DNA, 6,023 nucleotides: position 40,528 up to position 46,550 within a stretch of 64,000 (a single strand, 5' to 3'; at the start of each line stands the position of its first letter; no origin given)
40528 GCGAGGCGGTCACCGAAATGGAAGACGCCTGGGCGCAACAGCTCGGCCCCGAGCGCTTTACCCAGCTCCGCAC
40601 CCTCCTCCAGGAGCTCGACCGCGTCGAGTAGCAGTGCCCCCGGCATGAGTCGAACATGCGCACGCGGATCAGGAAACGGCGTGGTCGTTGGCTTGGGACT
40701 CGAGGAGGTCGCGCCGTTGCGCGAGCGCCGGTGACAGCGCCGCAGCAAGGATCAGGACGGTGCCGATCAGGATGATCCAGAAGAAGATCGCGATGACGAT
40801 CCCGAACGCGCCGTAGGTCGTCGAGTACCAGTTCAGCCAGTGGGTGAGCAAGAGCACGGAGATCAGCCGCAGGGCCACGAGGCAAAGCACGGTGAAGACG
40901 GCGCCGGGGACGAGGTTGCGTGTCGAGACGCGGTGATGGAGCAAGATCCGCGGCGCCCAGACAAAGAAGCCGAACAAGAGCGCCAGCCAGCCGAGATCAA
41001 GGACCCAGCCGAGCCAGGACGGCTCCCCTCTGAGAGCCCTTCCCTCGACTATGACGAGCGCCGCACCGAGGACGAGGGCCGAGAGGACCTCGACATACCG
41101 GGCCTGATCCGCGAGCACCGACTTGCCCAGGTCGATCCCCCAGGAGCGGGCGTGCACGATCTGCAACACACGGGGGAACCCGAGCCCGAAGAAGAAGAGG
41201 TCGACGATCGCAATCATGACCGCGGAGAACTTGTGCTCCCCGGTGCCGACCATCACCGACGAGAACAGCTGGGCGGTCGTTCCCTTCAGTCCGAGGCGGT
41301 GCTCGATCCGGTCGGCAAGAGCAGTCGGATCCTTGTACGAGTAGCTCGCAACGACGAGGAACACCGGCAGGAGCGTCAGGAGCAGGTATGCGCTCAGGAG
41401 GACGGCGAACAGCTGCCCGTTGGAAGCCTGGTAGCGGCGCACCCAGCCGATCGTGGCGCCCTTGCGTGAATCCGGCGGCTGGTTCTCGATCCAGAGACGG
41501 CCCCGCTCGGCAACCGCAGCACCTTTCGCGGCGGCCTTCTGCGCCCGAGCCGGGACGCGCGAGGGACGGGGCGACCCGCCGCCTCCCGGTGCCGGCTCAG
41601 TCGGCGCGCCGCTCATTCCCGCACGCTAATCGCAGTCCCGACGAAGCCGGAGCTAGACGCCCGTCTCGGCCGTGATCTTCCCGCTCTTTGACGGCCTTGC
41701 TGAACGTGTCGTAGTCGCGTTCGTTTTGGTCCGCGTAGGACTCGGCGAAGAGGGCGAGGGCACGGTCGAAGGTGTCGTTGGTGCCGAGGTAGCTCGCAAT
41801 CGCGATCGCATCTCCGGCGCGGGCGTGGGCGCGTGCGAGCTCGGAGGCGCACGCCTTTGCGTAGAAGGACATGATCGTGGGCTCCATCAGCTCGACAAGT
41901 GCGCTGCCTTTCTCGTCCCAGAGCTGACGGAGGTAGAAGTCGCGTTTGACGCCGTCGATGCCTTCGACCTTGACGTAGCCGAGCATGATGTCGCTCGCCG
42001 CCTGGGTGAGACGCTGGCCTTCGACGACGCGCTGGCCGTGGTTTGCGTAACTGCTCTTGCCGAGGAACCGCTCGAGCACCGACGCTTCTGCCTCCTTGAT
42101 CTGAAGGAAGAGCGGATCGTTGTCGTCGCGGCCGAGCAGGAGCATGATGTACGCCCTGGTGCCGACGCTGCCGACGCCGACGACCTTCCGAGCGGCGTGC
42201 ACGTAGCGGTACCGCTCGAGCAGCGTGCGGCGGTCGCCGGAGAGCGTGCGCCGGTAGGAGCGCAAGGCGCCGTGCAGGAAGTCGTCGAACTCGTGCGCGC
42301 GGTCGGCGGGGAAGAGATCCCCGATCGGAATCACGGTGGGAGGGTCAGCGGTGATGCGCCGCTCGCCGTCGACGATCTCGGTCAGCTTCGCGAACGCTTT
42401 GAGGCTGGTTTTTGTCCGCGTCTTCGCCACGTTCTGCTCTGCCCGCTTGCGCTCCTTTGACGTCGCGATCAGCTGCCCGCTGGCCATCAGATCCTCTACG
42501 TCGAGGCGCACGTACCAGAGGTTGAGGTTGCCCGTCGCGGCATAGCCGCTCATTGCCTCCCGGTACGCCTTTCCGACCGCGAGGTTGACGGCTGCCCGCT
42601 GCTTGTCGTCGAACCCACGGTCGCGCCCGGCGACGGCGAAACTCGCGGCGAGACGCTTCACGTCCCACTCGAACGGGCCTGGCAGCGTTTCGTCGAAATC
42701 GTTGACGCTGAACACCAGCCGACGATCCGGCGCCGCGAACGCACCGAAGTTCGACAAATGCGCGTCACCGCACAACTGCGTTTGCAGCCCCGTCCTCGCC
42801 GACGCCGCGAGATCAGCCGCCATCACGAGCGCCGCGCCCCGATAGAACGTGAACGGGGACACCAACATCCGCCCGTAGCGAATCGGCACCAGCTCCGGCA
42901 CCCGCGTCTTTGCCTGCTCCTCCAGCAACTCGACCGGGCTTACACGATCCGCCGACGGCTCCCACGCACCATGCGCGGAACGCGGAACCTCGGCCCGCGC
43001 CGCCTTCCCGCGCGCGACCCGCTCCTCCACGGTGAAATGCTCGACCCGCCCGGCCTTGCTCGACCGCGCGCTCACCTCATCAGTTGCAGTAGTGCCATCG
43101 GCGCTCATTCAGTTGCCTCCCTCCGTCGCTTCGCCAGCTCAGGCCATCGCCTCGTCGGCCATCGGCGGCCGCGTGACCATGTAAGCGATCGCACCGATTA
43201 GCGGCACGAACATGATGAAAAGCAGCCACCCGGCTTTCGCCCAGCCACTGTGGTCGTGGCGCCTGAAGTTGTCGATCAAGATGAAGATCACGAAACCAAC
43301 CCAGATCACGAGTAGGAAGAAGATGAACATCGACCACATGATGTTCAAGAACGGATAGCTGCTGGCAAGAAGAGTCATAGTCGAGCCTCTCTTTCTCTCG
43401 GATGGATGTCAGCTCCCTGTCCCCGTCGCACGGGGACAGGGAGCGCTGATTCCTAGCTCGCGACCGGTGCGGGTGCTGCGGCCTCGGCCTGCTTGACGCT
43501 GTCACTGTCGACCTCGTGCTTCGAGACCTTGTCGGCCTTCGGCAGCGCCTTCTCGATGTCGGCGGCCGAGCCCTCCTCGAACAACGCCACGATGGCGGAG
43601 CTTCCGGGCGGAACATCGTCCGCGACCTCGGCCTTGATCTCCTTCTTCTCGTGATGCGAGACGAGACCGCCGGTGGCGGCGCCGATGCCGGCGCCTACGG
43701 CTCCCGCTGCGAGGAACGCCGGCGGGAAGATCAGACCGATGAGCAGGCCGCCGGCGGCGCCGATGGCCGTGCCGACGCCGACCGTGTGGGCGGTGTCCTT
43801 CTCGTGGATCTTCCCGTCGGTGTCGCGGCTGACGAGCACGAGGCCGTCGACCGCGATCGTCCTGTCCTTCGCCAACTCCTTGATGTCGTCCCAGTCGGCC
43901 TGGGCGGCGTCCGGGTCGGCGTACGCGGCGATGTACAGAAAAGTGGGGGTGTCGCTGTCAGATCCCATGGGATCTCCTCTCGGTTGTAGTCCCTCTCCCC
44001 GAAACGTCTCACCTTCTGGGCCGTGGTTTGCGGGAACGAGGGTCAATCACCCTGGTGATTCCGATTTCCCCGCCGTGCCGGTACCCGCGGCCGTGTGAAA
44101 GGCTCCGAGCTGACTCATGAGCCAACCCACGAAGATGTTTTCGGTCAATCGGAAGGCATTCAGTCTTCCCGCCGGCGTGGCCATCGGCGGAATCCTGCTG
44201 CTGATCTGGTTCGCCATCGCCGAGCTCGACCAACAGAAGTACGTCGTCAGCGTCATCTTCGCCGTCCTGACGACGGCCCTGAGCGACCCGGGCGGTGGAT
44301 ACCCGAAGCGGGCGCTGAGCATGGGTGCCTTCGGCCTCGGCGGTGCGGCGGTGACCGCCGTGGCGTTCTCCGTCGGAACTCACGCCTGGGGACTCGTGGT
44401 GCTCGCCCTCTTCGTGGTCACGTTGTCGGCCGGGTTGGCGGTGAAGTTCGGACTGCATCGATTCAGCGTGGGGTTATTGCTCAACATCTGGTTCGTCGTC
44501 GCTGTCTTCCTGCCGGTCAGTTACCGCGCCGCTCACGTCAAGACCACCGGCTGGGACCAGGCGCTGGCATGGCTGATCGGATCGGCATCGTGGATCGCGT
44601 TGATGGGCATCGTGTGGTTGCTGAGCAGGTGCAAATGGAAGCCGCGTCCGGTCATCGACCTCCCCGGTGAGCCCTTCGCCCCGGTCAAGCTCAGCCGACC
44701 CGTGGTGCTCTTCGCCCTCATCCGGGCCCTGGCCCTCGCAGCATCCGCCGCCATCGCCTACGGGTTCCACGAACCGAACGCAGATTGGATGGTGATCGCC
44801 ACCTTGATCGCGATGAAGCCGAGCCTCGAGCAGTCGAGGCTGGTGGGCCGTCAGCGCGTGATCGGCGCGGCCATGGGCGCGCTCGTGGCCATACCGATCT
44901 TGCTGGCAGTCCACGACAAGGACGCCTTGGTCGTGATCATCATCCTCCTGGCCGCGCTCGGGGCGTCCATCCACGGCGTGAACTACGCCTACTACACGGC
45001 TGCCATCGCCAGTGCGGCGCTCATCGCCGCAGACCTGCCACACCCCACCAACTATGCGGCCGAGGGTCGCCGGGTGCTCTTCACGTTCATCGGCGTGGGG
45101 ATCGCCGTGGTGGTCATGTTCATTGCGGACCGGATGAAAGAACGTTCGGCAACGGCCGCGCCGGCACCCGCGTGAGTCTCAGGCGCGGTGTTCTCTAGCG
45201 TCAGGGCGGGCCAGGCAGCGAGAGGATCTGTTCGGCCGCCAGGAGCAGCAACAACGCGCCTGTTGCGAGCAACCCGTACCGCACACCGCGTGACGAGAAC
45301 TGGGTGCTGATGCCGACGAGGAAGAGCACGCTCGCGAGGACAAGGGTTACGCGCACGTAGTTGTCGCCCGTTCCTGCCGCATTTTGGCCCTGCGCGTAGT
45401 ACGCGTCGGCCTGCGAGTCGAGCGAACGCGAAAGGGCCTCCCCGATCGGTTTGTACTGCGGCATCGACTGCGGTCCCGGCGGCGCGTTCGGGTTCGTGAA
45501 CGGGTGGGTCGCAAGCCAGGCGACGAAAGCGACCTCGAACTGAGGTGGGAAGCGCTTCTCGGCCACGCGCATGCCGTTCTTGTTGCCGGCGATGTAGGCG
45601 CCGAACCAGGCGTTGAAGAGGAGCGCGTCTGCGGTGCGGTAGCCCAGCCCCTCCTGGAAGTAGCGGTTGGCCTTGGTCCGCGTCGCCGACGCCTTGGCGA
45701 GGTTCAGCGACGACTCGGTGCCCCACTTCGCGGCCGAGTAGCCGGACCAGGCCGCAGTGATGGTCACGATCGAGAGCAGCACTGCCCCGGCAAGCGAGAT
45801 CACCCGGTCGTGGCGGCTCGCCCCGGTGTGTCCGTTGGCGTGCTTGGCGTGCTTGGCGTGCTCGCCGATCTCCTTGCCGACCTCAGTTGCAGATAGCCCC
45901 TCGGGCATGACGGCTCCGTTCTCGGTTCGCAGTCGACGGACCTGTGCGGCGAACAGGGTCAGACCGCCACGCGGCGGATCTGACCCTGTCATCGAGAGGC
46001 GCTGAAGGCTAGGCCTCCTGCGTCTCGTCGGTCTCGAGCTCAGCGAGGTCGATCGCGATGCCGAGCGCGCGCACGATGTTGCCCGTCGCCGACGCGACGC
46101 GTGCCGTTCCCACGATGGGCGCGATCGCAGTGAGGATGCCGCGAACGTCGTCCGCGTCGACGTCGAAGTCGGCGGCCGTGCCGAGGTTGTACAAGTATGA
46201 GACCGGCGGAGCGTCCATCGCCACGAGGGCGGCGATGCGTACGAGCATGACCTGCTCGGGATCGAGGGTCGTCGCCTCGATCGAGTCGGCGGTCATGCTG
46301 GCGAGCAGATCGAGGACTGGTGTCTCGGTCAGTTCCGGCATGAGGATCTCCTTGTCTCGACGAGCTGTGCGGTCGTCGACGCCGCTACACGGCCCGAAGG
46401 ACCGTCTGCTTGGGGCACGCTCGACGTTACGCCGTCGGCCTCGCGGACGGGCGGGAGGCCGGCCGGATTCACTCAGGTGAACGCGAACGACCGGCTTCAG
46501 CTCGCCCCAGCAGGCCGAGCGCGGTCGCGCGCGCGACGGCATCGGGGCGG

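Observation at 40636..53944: tRNA-Arg(CCU) and a displaced copy of its 3' half bracket a 13.2-kb integrase-less gene block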

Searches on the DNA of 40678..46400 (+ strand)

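Call 94: search_dna_similar(query=window:40678-46400:+, collection=plasmids, mode=distant, max_rows=8)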
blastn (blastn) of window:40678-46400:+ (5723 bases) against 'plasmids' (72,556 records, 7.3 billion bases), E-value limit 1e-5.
Records with a match: 20; places in all: 24; records where one place covers at least 80% of the query: 0.
Best place of each record, by identity: 60-80% 20.
By first word of the organism name: Cupriavidus 5; Streptomyces 4; Paraburkholderia 4; Embleya 2; Rhodococcus 1; Tsukamurella 1; Mycobacterium 1; Caballeronia 1; Kitasatospora 1.
By predicted mobility (MOB-suite, as given by PLSDB): mobilizable 10; non-mobilizable 10.
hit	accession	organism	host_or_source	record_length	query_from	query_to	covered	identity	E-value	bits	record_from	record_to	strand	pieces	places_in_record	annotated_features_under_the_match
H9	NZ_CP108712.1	Streptomyces sp. NBC_01001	-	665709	1037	5451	23%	67.6%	3e-80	380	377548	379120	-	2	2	DUF2252 domain-containing protein | carboxymuconolactone decarboxylase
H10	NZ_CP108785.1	Embleya sp. NBC_00888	-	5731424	1010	2229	21%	65.8%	1e-70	277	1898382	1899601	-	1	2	none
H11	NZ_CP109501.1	Streptomyces sp. NBC_01426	-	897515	1034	2248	21%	66.0%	5e-64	255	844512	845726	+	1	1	DUF2252 domain-containing protein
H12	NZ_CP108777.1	Embleya sp. NBC_00896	-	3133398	1033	2229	21%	66.0%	7e-75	291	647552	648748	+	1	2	none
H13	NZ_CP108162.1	Streptomyces sp. NBC_00158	-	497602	1034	2218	21%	65.5%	1e-58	237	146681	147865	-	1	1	DUF2252 domain-containing protein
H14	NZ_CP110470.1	Rhodococcus opacus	cell culture,Soil contaminated by oil ...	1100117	992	2261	16%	68.9%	3e-42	341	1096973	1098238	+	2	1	record has no annotation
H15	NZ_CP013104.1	Paraburkholderia caribensis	-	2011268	1300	2223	9%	70.3%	2e-24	218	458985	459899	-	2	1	none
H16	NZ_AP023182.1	Paraburkholderia sp. PGU19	Physopelta gutta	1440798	1300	2221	8%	71.0%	2e-25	223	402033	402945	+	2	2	record has no annotation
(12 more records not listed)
